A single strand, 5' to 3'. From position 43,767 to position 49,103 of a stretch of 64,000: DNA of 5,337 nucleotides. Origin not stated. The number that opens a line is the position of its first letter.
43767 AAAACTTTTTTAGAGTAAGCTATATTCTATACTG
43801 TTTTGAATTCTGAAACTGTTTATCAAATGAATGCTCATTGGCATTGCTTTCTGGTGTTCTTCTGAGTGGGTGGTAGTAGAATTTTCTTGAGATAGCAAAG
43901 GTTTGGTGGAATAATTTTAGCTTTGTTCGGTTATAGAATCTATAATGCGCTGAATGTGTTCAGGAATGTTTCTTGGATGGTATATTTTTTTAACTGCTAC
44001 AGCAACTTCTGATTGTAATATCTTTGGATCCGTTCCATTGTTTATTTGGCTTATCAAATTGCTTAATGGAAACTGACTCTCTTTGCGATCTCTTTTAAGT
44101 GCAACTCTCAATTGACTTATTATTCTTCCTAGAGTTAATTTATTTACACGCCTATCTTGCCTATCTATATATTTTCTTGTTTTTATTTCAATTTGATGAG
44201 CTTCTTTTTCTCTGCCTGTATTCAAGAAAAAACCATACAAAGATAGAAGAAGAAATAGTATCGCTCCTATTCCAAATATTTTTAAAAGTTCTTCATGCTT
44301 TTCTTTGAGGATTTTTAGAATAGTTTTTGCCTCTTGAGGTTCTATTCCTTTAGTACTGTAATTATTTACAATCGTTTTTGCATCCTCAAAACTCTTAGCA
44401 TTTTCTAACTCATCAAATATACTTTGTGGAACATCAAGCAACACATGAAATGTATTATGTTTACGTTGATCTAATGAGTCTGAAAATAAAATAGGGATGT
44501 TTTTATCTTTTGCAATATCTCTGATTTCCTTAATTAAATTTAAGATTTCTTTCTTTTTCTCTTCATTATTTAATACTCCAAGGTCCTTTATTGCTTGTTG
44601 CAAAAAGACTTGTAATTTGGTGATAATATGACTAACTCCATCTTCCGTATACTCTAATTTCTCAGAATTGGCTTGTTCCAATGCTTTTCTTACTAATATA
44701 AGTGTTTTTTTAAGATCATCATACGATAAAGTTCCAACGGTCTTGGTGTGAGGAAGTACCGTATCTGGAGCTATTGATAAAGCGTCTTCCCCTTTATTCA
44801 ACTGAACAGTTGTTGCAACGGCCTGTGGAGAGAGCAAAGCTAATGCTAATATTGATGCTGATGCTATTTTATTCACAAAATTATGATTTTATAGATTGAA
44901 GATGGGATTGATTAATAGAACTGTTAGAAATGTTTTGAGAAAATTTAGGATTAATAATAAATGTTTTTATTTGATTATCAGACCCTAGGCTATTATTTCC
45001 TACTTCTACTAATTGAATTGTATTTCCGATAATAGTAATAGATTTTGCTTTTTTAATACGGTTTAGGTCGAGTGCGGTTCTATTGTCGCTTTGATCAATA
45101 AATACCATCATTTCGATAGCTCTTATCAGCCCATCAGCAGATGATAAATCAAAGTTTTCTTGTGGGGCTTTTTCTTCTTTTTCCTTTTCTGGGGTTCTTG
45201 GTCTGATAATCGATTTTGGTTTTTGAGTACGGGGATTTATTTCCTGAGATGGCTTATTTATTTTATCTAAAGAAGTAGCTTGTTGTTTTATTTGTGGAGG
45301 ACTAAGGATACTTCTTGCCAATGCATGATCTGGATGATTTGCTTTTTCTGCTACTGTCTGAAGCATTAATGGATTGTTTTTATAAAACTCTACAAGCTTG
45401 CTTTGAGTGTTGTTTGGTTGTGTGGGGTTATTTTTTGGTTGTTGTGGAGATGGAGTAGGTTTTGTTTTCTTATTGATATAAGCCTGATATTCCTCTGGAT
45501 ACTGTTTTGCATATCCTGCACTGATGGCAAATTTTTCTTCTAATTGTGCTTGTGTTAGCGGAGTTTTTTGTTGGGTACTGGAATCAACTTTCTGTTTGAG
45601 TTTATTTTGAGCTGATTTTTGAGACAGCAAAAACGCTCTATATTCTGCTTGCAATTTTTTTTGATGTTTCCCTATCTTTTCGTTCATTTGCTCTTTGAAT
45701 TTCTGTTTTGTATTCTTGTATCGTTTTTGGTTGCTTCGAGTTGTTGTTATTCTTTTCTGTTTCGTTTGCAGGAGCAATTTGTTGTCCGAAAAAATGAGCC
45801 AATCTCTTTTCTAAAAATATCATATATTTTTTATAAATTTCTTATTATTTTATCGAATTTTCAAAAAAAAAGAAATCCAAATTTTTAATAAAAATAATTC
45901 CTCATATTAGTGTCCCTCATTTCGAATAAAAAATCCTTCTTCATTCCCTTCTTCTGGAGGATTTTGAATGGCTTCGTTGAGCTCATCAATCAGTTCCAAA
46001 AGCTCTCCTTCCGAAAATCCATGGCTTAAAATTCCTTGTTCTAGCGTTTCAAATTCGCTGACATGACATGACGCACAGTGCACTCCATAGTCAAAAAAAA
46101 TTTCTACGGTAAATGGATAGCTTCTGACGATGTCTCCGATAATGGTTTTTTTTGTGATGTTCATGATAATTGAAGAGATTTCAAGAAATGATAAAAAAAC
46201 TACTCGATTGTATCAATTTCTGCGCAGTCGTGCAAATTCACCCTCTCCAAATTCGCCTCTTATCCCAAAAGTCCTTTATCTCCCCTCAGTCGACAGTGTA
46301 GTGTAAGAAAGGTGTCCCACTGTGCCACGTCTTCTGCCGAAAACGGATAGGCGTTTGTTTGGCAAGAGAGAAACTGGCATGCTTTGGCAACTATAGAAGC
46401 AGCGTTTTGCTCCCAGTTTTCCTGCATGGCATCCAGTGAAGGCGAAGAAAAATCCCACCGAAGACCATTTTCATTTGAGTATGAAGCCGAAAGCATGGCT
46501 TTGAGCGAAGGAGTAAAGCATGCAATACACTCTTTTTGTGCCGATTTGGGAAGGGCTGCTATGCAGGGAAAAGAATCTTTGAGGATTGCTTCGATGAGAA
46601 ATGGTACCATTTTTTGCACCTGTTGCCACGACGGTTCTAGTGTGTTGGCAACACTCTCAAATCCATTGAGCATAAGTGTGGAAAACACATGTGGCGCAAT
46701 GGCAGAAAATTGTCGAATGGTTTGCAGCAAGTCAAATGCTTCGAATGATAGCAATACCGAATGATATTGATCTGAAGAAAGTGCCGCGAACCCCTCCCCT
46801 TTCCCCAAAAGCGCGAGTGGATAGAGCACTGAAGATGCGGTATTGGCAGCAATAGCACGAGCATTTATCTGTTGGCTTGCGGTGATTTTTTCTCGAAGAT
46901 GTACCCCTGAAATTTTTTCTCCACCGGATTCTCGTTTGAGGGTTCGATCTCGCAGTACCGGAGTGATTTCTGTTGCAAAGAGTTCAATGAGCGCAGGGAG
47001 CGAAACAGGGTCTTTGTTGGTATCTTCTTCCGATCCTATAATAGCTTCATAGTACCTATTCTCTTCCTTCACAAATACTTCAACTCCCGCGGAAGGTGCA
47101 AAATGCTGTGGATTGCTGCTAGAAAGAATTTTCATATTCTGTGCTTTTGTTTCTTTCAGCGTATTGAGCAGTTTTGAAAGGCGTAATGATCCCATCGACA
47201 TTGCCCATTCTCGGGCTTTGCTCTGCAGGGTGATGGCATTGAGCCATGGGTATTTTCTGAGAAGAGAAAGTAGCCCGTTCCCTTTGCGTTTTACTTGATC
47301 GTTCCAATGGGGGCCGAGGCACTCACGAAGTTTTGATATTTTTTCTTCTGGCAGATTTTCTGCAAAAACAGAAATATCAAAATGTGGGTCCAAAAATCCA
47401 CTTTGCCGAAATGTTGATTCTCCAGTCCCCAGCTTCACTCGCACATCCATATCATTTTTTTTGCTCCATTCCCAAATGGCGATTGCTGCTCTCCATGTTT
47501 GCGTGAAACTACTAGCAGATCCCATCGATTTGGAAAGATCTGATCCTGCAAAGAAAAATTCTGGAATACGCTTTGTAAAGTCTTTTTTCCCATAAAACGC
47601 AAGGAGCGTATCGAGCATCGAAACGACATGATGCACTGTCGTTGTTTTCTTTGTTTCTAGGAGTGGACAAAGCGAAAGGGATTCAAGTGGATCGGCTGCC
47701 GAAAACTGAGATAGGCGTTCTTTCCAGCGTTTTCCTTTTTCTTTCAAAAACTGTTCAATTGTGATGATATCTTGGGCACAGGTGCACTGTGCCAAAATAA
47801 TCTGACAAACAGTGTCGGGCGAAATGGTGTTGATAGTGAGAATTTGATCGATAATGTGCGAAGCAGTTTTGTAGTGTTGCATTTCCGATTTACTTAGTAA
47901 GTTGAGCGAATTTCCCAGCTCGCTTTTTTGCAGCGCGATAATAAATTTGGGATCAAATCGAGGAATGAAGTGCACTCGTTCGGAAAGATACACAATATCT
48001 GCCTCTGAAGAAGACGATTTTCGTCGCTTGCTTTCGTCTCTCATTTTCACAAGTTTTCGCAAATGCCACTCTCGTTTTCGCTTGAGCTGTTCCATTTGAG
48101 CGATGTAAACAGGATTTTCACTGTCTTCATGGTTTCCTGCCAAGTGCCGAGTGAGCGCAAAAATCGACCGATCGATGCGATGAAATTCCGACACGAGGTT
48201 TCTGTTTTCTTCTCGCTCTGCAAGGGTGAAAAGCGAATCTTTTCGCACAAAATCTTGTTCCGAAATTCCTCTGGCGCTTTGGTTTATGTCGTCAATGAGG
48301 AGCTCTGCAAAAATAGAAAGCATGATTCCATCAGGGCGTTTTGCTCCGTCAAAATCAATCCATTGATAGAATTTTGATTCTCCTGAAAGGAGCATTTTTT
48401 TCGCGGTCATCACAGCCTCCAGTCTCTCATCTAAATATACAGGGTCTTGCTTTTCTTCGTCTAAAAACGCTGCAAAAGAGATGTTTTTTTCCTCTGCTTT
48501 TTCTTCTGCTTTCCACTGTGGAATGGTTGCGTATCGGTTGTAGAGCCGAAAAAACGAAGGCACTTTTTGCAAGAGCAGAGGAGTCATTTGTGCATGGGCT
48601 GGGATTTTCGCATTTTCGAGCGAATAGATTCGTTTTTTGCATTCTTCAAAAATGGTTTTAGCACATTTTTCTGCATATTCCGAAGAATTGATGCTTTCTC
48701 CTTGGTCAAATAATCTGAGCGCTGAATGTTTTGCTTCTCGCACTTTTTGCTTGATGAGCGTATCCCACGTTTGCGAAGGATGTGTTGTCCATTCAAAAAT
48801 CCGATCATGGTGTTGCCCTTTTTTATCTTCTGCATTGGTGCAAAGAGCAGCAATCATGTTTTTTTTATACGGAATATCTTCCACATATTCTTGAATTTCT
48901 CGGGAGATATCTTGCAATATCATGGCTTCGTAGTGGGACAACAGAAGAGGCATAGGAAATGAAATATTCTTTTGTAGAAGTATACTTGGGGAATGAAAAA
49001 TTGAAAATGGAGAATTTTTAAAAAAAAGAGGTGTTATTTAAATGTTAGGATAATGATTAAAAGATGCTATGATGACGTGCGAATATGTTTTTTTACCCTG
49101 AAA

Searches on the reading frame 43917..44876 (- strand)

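Call 9: search_protein_families(library=pfam, proteins=[window:43917-44876:-], max_evalue=0.001)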
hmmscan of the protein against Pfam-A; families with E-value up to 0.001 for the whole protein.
window:43917-44876:- (319 aa): 0 families

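Call 50: search_protein_families(library=pfam, proteins=[window:43917-44876:-], max_evalue=1)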
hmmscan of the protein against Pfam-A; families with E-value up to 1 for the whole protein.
window:43917-44876:- (319 aa): 5 families
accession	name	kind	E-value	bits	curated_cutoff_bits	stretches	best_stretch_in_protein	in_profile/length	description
PF16679.11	CDT1_C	-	0.048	14.6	25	1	222-307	7-89/96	DNA replication factor Cdt1 C-terminal domain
PF22978.1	HAD_Pex22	-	0.065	13.5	27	1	79-133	32-77/135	Peroxisome biogenesis protein 22, Haloacid dehydrogenase-like domain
PF18363.6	PI_PP_I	-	0.072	13.7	28.5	1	103-156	39-92/94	Phosphoinositide phosphatase insertion domain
PF06050.19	HGD-D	-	0.11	12.4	28.4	1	71-135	92-156/342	2-hydroxyglutaryl-CoA dehydratase, D-component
PF01210.29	NAD_Gly3P_dh_N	-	0.17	12.3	23.1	1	94-195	20-123/158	NAD-dependent glycerol-3-phosphate dehydrogenase N-terminus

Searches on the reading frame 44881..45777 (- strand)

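Call 9: search_protein_families(library=pfam, proteins=[window:44881-45777:-], max_evalue=0.001)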
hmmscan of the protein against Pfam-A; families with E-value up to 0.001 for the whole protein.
window:44881-45777:- (298 aa): 0 families

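Call 50: search_protein_families(library=pfam, proteins=[window:44881-45777:-], max_evalue=1)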
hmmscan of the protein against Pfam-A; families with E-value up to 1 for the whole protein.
window:44881-45777:- (298 aa): 1 family
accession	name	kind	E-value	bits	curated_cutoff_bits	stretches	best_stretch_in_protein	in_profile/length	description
PF02283.22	CobU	-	0.13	12.3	27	1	11-61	19-68/168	Cobinamide kinase / cobinamide phosphate guanyltransferase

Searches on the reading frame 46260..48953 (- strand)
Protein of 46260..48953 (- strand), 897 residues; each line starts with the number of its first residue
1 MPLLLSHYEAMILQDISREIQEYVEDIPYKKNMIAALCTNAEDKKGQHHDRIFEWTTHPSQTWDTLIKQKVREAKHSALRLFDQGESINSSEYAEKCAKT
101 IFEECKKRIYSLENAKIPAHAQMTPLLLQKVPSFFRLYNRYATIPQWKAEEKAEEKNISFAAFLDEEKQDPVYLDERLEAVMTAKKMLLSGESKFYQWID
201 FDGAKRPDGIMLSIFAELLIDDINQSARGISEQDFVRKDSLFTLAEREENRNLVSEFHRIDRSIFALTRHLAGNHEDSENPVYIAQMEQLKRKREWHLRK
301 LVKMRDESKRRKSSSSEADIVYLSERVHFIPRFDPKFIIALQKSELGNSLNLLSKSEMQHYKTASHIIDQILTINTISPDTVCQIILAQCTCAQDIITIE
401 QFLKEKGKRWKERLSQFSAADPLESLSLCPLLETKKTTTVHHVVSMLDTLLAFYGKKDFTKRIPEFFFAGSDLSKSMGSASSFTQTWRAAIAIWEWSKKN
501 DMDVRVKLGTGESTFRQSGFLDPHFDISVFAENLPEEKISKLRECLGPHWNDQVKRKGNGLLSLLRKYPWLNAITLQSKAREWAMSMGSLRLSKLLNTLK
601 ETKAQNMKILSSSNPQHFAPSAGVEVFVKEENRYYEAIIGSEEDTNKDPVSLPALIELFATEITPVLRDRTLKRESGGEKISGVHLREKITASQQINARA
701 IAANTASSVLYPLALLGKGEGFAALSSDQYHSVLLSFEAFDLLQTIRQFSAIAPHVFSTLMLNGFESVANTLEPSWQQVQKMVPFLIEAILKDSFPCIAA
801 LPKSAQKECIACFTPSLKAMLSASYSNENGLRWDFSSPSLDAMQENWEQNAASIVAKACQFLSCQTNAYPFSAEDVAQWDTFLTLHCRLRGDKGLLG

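Call 9: search_protein_families(library=pfam, proteins=[window:46260-48953:-], max_evalue=0.001)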
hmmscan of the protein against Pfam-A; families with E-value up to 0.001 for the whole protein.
window:46260-48953:- (897 aa): 0 families

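Call 50: search_protein_families(library=pfam, proteins=[window:46260-48953:-], max_evalue=1)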
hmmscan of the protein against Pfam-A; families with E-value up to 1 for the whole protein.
window:46260-48953:- (897 aa): 2 families
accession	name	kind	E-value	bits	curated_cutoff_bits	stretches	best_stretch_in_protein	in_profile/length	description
PF14010.12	PEPcase_2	-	0.01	14.8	25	1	378-516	119-257/493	Phosphoenolpyruvate carboxylase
PF24573.1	HEAT_DAAF5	-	0.047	13.8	31.9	1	11-74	24-88/194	Dynein axonemal assembly factor 5, HEAT-repeat domain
